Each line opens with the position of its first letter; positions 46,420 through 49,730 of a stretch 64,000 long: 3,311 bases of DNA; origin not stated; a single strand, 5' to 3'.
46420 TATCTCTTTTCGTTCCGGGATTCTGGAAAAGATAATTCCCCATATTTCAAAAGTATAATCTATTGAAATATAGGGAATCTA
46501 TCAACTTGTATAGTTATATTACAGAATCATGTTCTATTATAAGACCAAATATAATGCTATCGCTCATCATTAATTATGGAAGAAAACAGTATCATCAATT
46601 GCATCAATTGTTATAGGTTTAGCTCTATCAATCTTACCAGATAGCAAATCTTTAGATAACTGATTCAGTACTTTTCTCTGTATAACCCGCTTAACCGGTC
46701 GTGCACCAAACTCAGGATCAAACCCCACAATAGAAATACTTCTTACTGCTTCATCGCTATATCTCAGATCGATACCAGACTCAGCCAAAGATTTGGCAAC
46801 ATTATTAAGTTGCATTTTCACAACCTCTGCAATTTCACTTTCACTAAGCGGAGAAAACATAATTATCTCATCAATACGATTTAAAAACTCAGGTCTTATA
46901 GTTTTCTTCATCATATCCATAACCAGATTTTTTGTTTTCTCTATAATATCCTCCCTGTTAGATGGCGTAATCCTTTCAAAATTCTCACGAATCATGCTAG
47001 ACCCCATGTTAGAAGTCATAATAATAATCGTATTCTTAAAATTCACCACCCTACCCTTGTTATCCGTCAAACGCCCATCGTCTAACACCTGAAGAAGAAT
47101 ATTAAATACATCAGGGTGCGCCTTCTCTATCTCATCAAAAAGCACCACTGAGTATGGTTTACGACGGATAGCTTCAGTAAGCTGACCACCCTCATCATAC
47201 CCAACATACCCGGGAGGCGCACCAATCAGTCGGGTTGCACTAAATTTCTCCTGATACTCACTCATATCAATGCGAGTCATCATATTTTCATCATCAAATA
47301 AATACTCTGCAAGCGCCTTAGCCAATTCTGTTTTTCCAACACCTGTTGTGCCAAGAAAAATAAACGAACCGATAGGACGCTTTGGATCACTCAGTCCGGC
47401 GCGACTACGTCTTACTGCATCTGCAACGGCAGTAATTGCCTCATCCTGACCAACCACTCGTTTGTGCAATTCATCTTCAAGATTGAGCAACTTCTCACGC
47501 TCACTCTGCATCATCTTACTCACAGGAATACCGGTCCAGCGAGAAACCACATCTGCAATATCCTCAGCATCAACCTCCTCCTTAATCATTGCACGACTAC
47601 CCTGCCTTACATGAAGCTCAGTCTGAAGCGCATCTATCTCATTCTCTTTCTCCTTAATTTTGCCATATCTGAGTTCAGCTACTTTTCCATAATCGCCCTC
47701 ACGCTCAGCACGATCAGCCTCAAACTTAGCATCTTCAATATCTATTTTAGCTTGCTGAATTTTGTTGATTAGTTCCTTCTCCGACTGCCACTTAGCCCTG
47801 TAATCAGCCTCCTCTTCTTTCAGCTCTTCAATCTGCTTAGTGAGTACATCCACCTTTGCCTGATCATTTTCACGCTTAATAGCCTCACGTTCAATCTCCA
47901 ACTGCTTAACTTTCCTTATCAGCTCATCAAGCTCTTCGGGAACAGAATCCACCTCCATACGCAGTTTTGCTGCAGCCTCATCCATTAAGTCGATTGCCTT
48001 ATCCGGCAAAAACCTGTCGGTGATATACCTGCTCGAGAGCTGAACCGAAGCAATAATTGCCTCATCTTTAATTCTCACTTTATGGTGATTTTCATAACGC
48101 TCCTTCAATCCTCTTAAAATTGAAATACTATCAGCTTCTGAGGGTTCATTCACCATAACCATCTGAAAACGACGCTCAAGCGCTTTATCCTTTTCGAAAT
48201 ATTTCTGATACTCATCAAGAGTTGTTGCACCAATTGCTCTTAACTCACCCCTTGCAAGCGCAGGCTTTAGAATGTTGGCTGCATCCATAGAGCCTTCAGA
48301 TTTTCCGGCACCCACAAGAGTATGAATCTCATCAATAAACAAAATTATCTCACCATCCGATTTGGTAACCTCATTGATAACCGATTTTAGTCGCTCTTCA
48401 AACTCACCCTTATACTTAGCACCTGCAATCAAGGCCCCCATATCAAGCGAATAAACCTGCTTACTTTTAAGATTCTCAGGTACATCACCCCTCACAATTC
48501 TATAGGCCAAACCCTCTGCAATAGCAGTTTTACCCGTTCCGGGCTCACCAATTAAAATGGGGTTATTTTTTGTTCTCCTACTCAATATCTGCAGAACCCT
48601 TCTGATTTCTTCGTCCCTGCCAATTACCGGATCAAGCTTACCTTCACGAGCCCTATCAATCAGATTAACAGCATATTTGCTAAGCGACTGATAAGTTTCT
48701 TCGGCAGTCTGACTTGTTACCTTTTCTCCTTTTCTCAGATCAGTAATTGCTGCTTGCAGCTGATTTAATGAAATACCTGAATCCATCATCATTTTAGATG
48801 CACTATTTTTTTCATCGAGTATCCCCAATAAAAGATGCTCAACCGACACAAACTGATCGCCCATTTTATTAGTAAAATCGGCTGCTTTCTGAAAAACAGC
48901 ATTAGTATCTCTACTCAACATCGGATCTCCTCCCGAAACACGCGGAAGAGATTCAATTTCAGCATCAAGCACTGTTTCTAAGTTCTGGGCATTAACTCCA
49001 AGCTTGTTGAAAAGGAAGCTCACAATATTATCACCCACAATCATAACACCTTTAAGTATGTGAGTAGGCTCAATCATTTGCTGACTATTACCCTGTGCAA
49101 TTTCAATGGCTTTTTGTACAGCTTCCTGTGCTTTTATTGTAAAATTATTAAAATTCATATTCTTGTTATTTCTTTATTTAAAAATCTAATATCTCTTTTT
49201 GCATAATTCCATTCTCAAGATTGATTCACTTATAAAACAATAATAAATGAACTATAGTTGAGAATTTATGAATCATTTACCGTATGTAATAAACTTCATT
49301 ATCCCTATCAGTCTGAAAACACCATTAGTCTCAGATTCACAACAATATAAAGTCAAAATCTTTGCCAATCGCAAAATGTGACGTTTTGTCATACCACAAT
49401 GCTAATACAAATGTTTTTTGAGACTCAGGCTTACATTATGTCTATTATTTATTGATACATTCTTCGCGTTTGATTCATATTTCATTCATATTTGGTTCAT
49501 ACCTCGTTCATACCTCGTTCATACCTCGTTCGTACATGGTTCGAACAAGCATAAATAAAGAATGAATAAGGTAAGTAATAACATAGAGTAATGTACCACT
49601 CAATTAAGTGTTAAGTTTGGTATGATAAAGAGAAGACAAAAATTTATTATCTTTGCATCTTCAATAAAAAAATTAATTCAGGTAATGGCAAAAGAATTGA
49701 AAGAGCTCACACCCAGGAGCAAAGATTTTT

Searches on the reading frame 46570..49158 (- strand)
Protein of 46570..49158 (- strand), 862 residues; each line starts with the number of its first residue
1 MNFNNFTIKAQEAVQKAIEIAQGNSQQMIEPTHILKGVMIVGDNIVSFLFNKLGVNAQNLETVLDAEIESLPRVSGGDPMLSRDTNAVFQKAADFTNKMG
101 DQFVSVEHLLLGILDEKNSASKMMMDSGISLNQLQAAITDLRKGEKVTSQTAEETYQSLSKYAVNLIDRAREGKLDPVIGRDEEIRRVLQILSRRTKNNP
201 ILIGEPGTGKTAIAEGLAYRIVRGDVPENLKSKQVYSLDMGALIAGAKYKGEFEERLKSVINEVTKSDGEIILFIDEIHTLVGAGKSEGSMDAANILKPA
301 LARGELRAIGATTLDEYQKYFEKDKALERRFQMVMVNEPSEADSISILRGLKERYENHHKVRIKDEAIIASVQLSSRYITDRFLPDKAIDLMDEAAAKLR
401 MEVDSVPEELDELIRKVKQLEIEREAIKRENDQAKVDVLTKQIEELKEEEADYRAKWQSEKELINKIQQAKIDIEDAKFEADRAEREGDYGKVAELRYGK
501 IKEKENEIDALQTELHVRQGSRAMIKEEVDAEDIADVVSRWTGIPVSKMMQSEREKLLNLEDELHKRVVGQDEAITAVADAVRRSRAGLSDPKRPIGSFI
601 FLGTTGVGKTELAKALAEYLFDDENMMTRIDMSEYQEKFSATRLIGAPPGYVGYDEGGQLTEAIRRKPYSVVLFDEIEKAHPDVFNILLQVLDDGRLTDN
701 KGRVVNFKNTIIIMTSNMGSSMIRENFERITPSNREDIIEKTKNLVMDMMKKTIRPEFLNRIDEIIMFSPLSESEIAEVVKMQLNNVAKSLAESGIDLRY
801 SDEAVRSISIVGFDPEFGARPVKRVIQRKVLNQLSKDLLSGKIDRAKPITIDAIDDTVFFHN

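Call 7: search_protein_families(library=pfam, proteins=[window:46570-49158:-])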
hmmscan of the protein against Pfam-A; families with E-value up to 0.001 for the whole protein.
window:46570-49158:- (862 aa): 28 families (the best 25 are shown)
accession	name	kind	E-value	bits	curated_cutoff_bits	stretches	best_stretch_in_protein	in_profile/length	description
PF07724.20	AAA_2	-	5.7e-71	238.3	27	1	594-765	1-166/166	AAA domain (Cdc48 subfamily)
PF17871.7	AAA_lid_9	-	5.9e-35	119.8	22.8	1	340-439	1-100/104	AAA lid domain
PF00004.35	AAA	-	2.1e-24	86.9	21.2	2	201-334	2-126/131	ATPase family associated with various cellular activities (AAA)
PF10431.15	ClpB_D2-small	-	5.3e-22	78.1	21.9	1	771-850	1-80/81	C-terminal, D2-small domain, of ClpB protein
PF07728.20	AAA_5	-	4.1e-19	69.4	22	1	599-720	2-125/139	AAA domain (dynein-related subfamily)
PF02861.25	Clp_N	-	4.5e-19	68.8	20.7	2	97-142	6-52/53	Clp amino terminal domain, pathogenicity island component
PF13191.12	AAA_16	-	5.4e-13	50.2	32.6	1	178-223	2-50/167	AAA ATPase domain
PF00158.32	Sigma54_activat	-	1.2e-09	38.5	20.2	1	599-723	25-149/168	Sigma-54 interaction domain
PF05621.17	TniB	-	4.4e-09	36.5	22.4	0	205-337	43-185/189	Bacterial TniB protein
PF20720.3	nSTAND3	-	7.1e-09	36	27.2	0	185-223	7-43/155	Novel STAND NTPase 3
PF13401.12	AAA_22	-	4.6e-08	33.9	27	0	196-292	4-99/130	AAA domain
PF01078.27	Mg_chelatase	-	2.6e-06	27.4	20.3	0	183-240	9-65/207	Magnesium chelatase, subunit ChlI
PF13173.12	AAA_14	-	5.1e-06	27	27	0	600-695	6-88/129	AAA domain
PF13238.12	AAA_18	-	6.3e-06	27.1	29.4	0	602-620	4-22/128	AAA domain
PF01695.23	IstB_IS21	-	1e-05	25.6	24.1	0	194-261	89-152/238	IstB-like ATP binding protein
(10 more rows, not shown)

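Call 24: find_encoding_contigs(protein=window:46570-49158:-, flank=3000, max_places=10)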
Protein window:46570-49158:- (862 aa): no gene with exactly this product is on record in the collection.

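Call 25: find_homologous_proteins(query=window:46570-49158:-, max_evalue=1e-100)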
Query window:46570-49158:- (862 aa): 8000 proteins with E <= 1e-100 among 8000 candidates; the best 120 are listed.
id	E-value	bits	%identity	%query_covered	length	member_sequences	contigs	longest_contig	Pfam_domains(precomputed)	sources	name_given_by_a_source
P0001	0.0e+0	1853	100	100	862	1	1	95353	PF02861.26,PF00004.36,PF13401.13,PF23569.2,PF17871.8,PF13238.13,PF07728.21,PF13191.13,PF01695.24,PF00158.33,PF07724.21,PF05621.18,PF01078.28,PF10431.16,PF20720.4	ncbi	-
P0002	0.0e+0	1851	100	100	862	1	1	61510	PF02861.26,PF00004.36,PF13401.13,PF23569.2,PF17871.8,PF13238.13,PF07728.21,PF13191.13,PF01695.24,PF00158.33,PF07724.21,PF05621.18,PF01078.28,PF10431.16,PF20720.4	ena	-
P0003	0.0e+0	1796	-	-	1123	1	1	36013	PF20030.6,PF00004.36,PF13401.13,PF13238.13,PF05673.20,PF07728.21,PF13191.13,PF06414.19,PF07724.21,PF05729.19,PF13521.13,PF10431.16,PF13481.13,PF02861.26,PF06068.20,PF13245.13,PF23569.2,PF17871.8,PF05496.19,PF01637.25,PF06309.18,PF01695.24,PF00158.33,PF05272.18,PF12775.14,PF02367.24,PF00910.29,PF0562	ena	-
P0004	0.0e+0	1755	-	-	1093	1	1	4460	PF02861.26,PF00004.36,PF13401.13,PF23569.2,PF17871.8,PF06309.18,PF07728.21,PF13191.13,PF00158.33,PF07724.21,PF12775.14,PF13521.13,PF05621.18,PF01078.28,PF10431.16,PF20720.4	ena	-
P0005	0.0e+0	1729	-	-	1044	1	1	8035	PF20030.6,PF08477.20,PF00004.36,PF13401.13,PF13238.13,PF05673.20,PF07728.21,PF13191.13,PF07724.21,PF05729.19,PF13521.13,PF09848.16,PF10431.16,PF13481.13,PF02861.26,PF06068.20,PF13245.13,PF23569.2,PF17871.8,PF01637.25,PF06309.18,PF01695.24,PF00158.33,PF05272.18,PF12775.14,PF02367.24,PF00910.29,PF0562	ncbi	-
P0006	0.0e+0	1700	90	100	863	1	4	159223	PF02861.26,PF00004.36,PF13401.13,PF23569.2,PF17871.8,PF07728.21,PF13191.13,PF01695.24,PF00158.33,PF07724.21,PF05621.18,PF01078.28,PF10431.16,PF20720.4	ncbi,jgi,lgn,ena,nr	ncbi:MAG: ATP-dependent chaperone ClpB [Fermentimonas sp.]|nr:ATP-dependent chaperone ClpB [Fermenti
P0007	0.0e+0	1699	90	100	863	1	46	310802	PF02861.26,PF00004.36,PF13401.13,PF23569.2,PF17871.8,PF07728.21,PF13191.13,PF01695.24,PF00158.33,PF07724.21,PF05621.18,PF01078.28,PF10431.16,PF20720.4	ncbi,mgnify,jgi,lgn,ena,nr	ncbi:MAG: ATP-dependent chaperone ClpB [Fermentimonas sp.]|mgnify:CR=1 FL=1|jgi:ATP-dependent Clp pr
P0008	0.0e+0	1699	90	100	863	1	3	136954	PF02861.26,PF00004.36,PF13401.13,PF23569.2,PF17871.8,PF07728.21,PF13191.13,PF01695.24,PF00158.33,PF07724.21,PF05621.18,PF01078.28,PF10431.16,PF20720.4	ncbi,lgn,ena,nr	ncbi:MAG: ATP-dependent chaperone ClpB [Bacteroidales bacterium]|nr:ATP-dependent chaperone ClpB [Ba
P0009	0.0e+0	1699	90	100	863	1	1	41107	PF02861.26,PF00004.36,PF13401.13,PF23569.2,PF17871.8,PF07728.21,PF13191.13,PF01695.24,PF00158.33,PF07724.21,PF05621.18,PF01078.28,PF10431.16,PF20720.4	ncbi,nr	ncbi:MAG: ATP-dependent chaperone ClpB [Fermentimonas sp.]|nr:ATP-dependent chaperone ClpB [Fermenti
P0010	0.0e+0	1698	89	100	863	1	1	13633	PF02861.26,PF00004.36,PF13401.13,PF23569.2,PF17871.8,PF07728.21,PF13191.13,PF01695.24,PF00158.33,PF07724.21,PF13521.13,PF05621.18,PF01078.28,PF10431.16,PF20720.4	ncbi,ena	-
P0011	0.0e+0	1698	90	100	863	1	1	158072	PF02861.26,PF00004.36,PF13401.13,PF23569.2,PF17871.8,PF07728.21,PF13191.13,PF01695.24,PF00158.33,PF07724.21,PF05621.18,PF01078.28,PF10431.16,PF20720.4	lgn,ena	-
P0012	0.0e+0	1697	90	100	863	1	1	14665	PF02861.26,PF00004.36,PF13401.13,PF23569.2,PF17871.8,PF07728.21,PF13191.13,PF01695.24,PF00158.33,PF07724.21,PF05621.18,PF01078.28,PF10431.16,PF20720.4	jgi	-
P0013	0.0e+0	1697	90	100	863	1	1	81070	PF02861.26,PF00004.36,PF13401.13,PF23569.2,PF17871.8,PF07728.21,PF13191.13,PF01695.24,PF00158.33,PF07724.21,PF05621.18,PF01078.28,PF10431.16,PF20720.4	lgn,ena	-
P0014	0.0e+0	1697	90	100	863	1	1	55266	PF02861.26,PF00004.36,PF13401.13,PF23569.2,PF17871.8,PF07728.21,PF13191.13,PF01695.24,PF00158.33,PF07724.21,PF05621.18,PF01078.28,PF10431.16,PF20720.4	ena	-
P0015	0.0e+0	1697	89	100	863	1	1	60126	PF02861.26,PF00004.36,PF13401.13,PF23569.2,PF17871.8,PF07728.21,PF13191.13,PF01695.24,PF00158.33,PF07724.21,PF13521.13,PF05621.18,PF01078.28,PF10431.16,PF20720.4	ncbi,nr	ncbi:MAG: ATP-dependent chaperone ClpB [Fermentimonas sp.]|nr:ATP-dependent chaperone ClpB [Fermenti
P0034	0.0e+0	1682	89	100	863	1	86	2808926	PF02861.26,PF00004.36,PF13401.13,PF23569.2,PF17871.8,PF13238.13,PF07728.21,PF13191.13,PF01695.24,PF00158.33,PF07724.21,PF05621.18,PF01078.28,PF10431.16,PF20720.4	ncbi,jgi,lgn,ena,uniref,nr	ncbi:Chaperone protein ClpB [Fermentimonas caenicola]|jgi:ATP-dependent Clp protease ATP-binding sub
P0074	0.0e+0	1665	88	100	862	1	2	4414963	PF02861.26,PF00004.36,PF13401.13,PF23569.2,PF17871.8,PF13238.13,PF07728.21,PF13191.13,PF06414.19,PF01695.24,PF00158.33,PF07724.21,PF13521.13,PF05621.18,PF01078.28,PF10431.16,PF20720.4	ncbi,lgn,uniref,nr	ncbi:Chaperone protein ClpB [Proteiniphilum saccharofermentans]|uniref:Chaperone protein ClpB n=1 Ta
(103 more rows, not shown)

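Call 26: find_encoding_contigs(protein=P0001, flank=10000, max_places=2)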
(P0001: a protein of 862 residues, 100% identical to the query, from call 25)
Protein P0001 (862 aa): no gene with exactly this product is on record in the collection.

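Call 27: find_encoding_contigs(protein=P0034, flank=3000, max_places=2)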
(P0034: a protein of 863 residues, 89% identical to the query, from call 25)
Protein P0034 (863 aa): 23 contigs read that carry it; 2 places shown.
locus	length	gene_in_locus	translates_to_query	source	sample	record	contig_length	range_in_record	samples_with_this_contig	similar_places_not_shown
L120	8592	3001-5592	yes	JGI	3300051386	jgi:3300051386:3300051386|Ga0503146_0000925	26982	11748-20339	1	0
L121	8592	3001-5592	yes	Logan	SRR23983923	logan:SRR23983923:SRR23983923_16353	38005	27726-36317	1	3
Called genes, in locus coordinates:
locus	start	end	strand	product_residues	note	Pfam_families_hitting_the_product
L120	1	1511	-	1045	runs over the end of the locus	PF13620:CarboxypepD_reg, PF13715:CarbopepD_reg_2, PF07715:Plug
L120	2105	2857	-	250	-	PF03006:HlyIII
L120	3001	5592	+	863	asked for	PF02861:Clp_N, PF23569:NBD_SMAX1, PF00004:AAA, PF17871:AAA_lid_9, PF07724:AAA_2, PF00004:AAA, PF07728:AAA_5, PF10431:ClpB_D2-small, +8 more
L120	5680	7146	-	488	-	PF02386:TrkH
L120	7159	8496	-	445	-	PF02254:TrkA_N, PF02558:ApbA (weak), PF02080:TrkA_C, PF02254:TrkA_N, PF02080:TrkA_C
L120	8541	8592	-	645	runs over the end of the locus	PF13292:DXP_synthase_N, PF02779:Transket_pyr, PF02780:Transketolase_C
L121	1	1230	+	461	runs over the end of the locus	PF07690:MFS_1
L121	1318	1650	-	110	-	PF12741:SusD-like, PF12771:SusD-like_2 (faint)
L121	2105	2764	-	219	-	PF03006:HlyIII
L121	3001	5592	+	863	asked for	PF02861:Clp_N, PF23569:NBD_SMAX1, PF00004:AAA, PF17871:AAA_lid_9, PF07724:AAA_2, PF00004:AAA, PF07728:AAA_5, PF10431:ClpB_D2-small, +8 more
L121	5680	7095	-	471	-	PF02386:TrkH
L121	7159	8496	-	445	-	PF02254:TrkA_N, PF02558:ApbA (weak), PF02080:TrkA_C, PF02254:TrkA_N, PF02080:TrkA_C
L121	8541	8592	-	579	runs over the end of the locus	?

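Call 28: find_encoding_contigs(protein=P0074, flank=3000, max_places=2)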
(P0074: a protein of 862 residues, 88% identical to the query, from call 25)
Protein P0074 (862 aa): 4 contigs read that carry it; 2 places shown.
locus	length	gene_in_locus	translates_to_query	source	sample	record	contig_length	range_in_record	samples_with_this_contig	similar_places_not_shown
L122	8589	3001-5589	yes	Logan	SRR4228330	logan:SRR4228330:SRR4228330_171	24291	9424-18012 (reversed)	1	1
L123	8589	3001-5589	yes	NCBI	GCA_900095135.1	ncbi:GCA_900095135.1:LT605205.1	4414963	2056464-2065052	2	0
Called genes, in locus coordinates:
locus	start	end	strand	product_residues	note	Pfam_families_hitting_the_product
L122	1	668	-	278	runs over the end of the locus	PF28206:Vpar_1526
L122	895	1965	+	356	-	PF13495:Phage_int_SAM_4, PF00589:Phage_integrase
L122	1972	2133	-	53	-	-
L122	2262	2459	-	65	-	-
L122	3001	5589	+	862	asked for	PF02861:Clp_N, PF13191:AAA_16 (weak), PF00004:AAA, PF17871:AAA_lid_9, PF00004:AAA, PF07724:AAA_2, PF07728:AAA_5, PF10431:ClpB_D2-small, +10 more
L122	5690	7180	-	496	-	PF02386:TrkH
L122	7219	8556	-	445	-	PF02254:TrkA_N, PF02558:ApbA (faint), PF03435:Sacchrp_dh_NADP (faint), PF02080:TrkA_C, PF02254:TrkA_N, PF02080:TrkA_C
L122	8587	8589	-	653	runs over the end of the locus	PF13292:DXP_synthase_N, PF02779:Transket_pyr, PF02780:Transketolase_C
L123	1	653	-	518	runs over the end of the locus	PF13360:PQQ_2 (faint)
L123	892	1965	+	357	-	PF13495:Phage_int_SAM_4, PF00589:Phage_integrase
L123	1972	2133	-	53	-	-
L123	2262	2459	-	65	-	-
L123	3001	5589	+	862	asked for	PF02861:Clp_N, PF13191:AAA_16 (weak), PF00004:AAA, PF17871:AAA_lid_9, PF00004:AAA, PF07724:AAA_2, PF07728:AAA_5, PF10431:ClpB_D2-small, +10 more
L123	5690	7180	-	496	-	PF02386:TrkH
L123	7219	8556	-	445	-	PF02254:TrkA_N, PF02558:ApbA (faint), PF03435:Sacchrp_dh_NADP (faint), PF02080:TrkA_C, PF02254:TrkA_N, PF02080:TrkA_C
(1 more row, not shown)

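Call 29: find_encoding_contigs(protein=P0007, flank=3000, max_places=3)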
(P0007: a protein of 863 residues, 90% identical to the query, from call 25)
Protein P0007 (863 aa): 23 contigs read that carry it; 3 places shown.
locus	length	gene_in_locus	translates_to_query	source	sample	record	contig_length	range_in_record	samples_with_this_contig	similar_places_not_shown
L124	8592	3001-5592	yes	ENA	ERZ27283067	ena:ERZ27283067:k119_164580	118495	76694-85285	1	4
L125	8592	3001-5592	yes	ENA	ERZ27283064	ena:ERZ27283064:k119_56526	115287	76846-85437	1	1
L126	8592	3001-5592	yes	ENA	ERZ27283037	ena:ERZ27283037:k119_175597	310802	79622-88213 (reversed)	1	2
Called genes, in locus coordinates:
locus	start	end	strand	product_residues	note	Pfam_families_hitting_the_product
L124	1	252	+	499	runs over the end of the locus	PF00221:Lyase_aromatic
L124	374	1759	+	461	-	PF07690:MFS_1, PF13347:MFS_2 (weak), PF07690:MFS_1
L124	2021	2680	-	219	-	PF03006:HlyIII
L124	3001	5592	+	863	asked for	PF02861:Clp_N, PF13191:AAA_16 (weak), PF00004:AAA, PF17871:AAA_lid_9, PF07724:AAA_2, PF00004:AAA, PF07728:AAA_5, PF10431:ClpB_D2-small, +7 more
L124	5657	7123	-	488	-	PF02386:TrkH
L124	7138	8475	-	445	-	PF02254:TrkA_N, PF02558:ApbA (faint), PF02080:TrkA_C (weak), PF02254:TrkA_N, PF02080:TrkA_C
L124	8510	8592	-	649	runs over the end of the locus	PF13292:DXP_synthase_N, PF02779:Transket_pyr, PF02780:Transketolase_C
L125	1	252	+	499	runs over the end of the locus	PF00221:Lyase_aromatic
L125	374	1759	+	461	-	PF07690:MFS_1, PF13347:MFS_2 (weak), PF07690:MFS_1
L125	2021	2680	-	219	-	PF03006:HlyIII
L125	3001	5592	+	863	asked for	PF02861:Clp_N, PF13191:AAA_16 (weak), PF00004:AAA, PF17871:AAA_lid_9, PF07724:AAA_2, PF00004:AAA, PF07728:AAA_5, PF10431:ClpB_D2-small, +7 more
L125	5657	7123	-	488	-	PF02386:TrkH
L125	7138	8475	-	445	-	PF02254:TrkA_N, PF02558:ApbA (faint), PF02080:TrkA_C (weak), PF02254:TrkA_N, PF02080:TrkA_C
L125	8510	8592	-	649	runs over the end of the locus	PF13292:DXP_synthase_N, PF02779:Transket_pyr, PF02780:Transketolase_C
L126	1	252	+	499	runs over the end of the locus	PF00221:Lyase_aromatic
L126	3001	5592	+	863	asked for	PF02861:Clp_N, PF13191:AAA_16 (weak), PF00004:AAA, PF17871:AAA_lid_9, PF07724:AAA_2, PF00004:AAA, PF07728:AAA_5, PF10431:ClpB_D2-small, +7 more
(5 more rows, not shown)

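Call 34: find_encoding_contigs(protein=P0002, flank=10000, max_places=2)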
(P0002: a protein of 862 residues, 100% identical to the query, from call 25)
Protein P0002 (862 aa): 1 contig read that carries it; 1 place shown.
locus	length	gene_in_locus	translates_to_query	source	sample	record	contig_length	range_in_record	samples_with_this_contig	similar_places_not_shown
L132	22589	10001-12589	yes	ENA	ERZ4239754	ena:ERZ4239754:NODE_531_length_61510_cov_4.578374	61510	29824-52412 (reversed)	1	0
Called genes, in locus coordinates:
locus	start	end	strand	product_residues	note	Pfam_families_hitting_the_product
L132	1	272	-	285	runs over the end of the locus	PF01634:HisG, PF08029:HisG_C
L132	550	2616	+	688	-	PF14121:Porin_10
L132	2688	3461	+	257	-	PF00497:SBP_bac_3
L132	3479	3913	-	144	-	PF16231:DUF4890 (weak)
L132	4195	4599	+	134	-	-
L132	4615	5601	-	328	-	PF04018:VCA0040-like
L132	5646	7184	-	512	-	PF01580:FtsK_SpoIIIE (faint), PF01935:DUF87, PF05872:HerA_C, PF13401:AAA_22 (faint)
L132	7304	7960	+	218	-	-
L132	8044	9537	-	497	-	-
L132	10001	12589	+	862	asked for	PF02861:Clp_N, PF13191:AAA_16 (weak), PF00004:AAA, PF17871:AAA_lid_9, PF00004:AAA, PF07724:AAA_2, PF07728:AAA_5, PF10431:ClpB_D2-small, +8 more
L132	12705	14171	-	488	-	PF02386:TrkH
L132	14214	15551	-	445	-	PF02254:TrkA_N, PF02558:ApbA (faint), PF13241:NAD_binding_7 (faint), PF02080:TrkA_C, PF02254:TrkA_N, PF02080:TrkA_C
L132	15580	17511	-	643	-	PF13292:DXP_synthase_N, PF02779:Transket_pyr, PF02780:Transketolase_C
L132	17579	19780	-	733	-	PF00270:DEAD, PF04851:ResIII (weak), PF00271:Helicase_C, PF16124:RecQ_Zn_bind, PF09382:RQC, PF00570:HRDC, PF21220:RecQ-1-like_HTH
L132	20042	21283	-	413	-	PF06689:zf-C4_ClpX, PF00004:AAA, PF07724:AAA_2, PF07728:AAA_5 (weak), PF10431:ClpB_D2-small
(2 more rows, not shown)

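Call 35: find_encoding_contigs(protein=P0003, flank=10000, max_places=2)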
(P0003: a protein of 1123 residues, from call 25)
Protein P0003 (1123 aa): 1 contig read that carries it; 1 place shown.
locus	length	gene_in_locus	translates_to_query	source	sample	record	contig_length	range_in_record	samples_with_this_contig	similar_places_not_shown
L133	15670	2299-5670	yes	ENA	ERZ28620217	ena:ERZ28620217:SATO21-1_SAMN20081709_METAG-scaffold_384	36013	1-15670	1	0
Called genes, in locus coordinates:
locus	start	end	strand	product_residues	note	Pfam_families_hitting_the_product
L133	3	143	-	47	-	?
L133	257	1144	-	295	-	PF00126:HTH_1, PF03466:LysR_substrate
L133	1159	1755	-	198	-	PF20326:DUF6621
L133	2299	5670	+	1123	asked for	PF02861:Clp_N, PF00004:AAA, PF23569:NBD_SMAX1, PF02861:Clp_N, PF23569:NBD_SMAX1, PF00004:AAA, PF17871:AAA_lid_9, PF00004:AAA, +27 more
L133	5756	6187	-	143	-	PF18347:DUF5606, PF21186:DUF6852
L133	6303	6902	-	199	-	PF01121:CoaE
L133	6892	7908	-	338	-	PF07949:YbbR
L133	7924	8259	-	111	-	PF02699:YajC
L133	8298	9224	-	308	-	PF01029:NusB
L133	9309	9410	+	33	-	-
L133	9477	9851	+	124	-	PF11680:DUF3276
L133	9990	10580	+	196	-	PF01386:Ribosomal_L25p, PF14693:Ribosomal_TL5_C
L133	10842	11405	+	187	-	PF01195:Pept_tRNA_hydro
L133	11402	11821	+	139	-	PF01479:S4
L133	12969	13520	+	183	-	-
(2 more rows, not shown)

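Call 36: find_encoding_contigs(protein=P0005, flank=10000, max_places=2)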
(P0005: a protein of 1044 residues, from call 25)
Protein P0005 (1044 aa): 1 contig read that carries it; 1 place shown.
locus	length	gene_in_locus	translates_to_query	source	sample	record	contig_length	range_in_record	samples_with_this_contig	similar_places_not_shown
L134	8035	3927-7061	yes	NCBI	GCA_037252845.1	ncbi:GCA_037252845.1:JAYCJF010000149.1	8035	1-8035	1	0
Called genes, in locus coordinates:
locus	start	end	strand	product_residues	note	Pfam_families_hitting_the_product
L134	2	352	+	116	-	?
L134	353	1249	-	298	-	PF00126:HTH_1, PF03466:LysR_substrate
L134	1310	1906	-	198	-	PF20326:DUF6621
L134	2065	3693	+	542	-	PF07929:PRiA4_ORF3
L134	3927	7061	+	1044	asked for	PF02861:Clp_N, PF23569:NBD_SMAX1, PF00004:AAA, PF17871:AAA_lid_9, PF00004:AAA, PF17871:AAA_lid_9, PF07724:AAA_2, PF07728:AAA_5, +26 more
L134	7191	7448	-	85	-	-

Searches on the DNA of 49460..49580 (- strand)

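Call 67: search_dna_similar(query=window:49460-49580:-, collection=phages, mode=distant, max_evalue=0.01, max_rows=15)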
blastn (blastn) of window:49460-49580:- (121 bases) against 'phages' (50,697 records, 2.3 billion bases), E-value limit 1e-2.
No match.
